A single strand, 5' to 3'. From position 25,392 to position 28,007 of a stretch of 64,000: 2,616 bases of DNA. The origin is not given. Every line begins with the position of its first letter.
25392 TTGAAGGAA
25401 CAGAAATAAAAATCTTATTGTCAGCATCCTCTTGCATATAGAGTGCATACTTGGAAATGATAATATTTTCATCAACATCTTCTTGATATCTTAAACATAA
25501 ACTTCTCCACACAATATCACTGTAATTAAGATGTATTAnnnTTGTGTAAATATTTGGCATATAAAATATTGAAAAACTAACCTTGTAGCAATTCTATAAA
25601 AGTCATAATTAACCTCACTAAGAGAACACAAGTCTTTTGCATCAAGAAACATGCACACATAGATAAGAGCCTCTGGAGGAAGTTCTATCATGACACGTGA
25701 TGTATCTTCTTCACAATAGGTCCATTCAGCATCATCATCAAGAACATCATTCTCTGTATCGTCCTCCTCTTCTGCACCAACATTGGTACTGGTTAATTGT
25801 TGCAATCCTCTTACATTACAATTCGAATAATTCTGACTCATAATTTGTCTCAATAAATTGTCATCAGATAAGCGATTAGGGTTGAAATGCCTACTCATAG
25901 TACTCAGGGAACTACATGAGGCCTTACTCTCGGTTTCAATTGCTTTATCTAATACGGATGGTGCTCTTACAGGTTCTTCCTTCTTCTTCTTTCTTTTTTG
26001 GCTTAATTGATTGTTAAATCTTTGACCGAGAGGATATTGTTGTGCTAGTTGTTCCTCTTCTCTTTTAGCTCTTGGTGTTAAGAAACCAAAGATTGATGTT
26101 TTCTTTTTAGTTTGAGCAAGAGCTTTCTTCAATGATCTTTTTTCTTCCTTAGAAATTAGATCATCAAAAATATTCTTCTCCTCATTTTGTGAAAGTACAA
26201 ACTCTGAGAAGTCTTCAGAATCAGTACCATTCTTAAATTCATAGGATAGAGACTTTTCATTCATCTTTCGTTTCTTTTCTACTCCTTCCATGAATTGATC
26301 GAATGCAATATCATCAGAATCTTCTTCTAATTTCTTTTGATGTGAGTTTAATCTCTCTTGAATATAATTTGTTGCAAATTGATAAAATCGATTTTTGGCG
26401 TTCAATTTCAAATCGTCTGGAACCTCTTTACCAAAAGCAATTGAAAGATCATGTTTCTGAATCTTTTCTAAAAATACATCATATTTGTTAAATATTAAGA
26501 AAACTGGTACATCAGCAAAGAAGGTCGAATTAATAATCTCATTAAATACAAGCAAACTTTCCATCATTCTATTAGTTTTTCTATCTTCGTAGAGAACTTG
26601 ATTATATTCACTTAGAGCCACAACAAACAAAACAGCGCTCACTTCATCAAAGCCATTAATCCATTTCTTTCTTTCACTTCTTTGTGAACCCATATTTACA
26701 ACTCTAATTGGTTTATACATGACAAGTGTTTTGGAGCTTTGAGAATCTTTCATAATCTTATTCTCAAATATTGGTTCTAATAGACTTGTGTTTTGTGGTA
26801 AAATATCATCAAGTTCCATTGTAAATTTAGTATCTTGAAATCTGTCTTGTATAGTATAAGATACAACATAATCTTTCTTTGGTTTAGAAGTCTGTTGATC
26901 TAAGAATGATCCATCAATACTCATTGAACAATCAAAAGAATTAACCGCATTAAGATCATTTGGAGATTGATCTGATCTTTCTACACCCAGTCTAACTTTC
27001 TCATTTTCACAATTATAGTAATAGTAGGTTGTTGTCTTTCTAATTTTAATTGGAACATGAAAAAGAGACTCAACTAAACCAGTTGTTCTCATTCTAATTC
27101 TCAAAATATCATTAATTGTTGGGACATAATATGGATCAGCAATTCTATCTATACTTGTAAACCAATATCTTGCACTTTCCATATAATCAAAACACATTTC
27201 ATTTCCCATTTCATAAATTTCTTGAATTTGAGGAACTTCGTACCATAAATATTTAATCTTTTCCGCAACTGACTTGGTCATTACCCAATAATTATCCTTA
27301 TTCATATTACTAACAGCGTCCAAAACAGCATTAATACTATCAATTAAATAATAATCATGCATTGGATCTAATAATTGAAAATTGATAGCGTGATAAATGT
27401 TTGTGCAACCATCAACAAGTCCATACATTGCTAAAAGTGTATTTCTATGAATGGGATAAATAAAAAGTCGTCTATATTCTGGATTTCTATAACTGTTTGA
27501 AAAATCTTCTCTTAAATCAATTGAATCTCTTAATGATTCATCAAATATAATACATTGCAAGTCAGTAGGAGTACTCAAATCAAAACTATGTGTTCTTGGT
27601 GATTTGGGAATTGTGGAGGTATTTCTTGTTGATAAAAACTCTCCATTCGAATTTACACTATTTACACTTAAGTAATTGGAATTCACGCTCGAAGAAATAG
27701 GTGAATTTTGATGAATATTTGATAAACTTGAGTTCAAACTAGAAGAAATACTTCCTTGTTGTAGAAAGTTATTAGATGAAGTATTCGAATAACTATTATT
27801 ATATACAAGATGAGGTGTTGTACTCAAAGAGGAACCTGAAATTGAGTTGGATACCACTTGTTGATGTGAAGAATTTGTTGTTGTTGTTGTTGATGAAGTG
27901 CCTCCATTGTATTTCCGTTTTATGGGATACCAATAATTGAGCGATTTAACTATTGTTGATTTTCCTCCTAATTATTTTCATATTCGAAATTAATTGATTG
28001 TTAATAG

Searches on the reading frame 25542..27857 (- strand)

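Call 39: search_protein_families(library=pfam, proteins=[window:25542-27857:-], max_evalue=0.001)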
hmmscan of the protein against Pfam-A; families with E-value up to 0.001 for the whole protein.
window:25542-27857:- (772 aa): 4 families
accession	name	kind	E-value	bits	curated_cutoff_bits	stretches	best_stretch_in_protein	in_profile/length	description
PF00503.26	G-alpha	-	2.3e-56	191.8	48.8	2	381-512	182-304/333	G-protein alpha subunit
PF12937.12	F-box-like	-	2.3e-06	27.7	24.3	1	725-758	3-36/47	F-box-like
PF00646.38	F-box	-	0.00021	21.5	20.5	1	725-760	3-38/43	F-box domain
PF00025.27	Arf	-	0.0005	20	22.3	1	384-471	60-136/174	ADP-ribosylation factor family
